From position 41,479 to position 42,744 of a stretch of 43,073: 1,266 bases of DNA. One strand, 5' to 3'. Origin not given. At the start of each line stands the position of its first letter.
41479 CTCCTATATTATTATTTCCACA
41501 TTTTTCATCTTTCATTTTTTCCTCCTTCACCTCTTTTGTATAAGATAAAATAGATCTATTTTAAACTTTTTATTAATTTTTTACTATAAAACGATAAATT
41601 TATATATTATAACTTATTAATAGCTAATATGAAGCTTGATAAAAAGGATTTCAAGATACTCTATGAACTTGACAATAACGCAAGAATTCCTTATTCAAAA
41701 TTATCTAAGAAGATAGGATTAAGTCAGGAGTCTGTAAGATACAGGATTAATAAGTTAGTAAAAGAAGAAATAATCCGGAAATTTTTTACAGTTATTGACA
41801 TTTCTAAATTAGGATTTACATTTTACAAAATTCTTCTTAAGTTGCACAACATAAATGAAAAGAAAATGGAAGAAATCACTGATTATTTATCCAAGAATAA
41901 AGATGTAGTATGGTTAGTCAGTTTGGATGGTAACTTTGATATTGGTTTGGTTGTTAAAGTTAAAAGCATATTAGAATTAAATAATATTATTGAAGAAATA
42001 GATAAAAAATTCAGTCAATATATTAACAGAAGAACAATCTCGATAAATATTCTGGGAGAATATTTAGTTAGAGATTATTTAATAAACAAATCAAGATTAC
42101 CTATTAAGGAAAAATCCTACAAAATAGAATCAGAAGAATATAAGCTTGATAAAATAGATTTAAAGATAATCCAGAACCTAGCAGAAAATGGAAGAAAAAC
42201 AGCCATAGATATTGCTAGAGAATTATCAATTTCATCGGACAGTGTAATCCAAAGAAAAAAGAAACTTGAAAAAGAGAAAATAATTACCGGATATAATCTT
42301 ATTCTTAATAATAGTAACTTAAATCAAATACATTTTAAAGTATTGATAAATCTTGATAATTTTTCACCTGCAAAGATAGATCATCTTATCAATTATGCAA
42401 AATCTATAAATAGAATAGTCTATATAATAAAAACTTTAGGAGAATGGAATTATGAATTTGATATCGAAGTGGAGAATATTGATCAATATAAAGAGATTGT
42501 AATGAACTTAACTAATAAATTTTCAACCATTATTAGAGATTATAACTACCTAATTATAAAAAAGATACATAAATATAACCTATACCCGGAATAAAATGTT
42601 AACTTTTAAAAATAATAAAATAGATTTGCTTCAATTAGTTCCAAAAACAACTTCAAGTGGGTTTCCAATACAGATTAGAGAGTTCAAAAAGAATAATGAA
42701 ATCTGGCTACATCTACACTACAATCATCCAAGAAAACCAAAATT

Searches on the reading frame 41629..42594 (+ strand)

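Call 11: search_protein_families(library=pfam, proteins=[window:41629-42594:+], max_evalue=0.001)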
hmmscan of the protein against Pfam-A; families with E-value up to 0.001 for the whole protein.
window:41629-42594:+ (321 aa): 7 families
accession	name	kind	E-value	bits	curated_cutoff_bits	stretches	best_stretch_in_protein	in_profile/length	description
PF13404.12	HTH_AsnC-type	-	1.5e-24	86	27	2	3-43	1-41/42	AsnC-type helix-turn-helix domain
PF13412.12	HTH_24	-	3.4e-23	81.4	21.9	2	3-50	1-48/48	Winged helix-turn-helix DNA-binding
PF01047.28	MarR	-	2e-10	40.8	24.6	1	7-51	5-49/59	MarR family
PF01037.27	AsnC_trans_reg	-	2.3e-09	37.4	25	1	77-125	7-57/73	Lrp/AsnC ligand binding domain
PF22451.2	NirdL-like_HTH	-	3.3e-07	30.2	27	0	21-50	18-47/47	Siroheme decarboxylase NirDL-like HTH domain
PF12802.13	MarR_2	-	0.00015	22.3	27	0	8-50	8-51/61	MarR family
PF01022.26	HTH_5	-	0.0002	21.6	22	0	178-208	5-34/47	Bacterial regulatory protein, arsR family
